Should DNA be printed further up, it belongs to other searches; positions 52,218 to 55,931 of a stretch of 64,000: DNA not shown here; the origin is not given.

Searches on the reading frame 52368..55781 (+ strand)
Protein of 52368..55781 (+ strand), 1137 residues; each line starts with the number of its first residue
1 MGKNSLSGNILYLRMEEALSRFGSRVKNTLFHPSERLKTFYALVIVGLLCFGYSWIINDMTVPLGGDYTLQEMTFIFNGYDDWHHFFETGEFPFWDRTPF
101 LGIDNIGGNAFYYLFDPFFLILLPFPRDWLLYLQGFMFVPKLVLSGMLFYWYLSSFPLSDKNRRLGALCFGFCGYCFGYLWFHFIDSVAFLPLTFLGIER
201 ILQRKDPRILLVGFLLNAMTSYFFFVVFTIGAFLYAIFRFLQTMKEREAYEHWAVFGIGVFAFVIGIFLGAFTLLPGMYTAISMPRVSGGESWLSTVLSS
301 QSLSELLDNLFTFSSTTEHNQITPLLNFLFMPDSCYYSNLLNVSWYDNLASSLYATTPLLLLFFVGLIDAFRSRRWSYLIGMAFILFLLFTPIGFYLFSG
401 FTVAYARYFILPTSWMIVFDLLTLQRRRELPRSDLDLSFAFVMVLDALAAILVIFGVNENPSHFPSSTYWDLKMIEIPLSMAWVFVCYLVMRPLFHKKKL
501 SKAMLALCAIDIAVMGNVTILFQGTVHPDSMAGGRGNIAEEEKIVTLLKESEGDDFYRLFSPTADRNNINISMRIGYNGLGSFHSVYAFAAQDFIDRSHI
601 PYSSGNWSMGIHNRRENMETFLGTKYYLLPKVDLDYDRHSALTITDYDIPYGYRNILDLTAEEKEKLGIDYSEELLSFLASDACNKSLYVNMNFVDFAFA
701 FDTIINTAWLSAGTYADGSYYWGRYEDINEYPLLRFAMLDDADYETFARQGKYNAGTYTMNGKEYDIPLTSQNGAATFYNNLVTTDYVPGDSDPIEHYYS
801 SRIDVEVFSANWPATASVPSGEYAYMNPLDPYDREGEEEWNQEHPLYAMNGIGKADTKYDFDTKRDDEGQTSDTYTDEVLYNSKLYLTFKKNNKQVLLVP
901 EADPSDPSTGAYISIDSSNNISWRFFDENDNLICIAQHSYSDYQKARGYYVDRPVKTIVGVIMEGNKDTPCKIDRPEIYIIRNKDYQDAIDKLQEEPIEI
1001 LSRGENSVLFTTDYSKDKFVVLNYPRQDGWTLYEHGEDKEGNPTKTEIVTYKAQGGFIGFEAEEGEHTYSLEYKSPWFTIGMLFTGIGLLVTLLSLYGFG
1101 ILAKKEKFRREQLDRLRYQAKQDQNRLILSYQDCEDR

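Call 87: search_protein_families(library=pfam, proteins=[window:52368-55781:+], max_evalue=0.00001)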
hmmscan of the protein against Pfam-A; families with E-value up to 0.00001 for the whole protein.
window:52368-55781:+ (1137 aa): 1 family
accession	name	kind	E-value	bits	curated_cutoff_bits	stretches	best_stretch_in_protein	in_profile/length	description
PF09586.16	YfhO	-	8.8e-42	143.9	28.5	3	42-331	5-286/835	Bacterial membrane protein YfhO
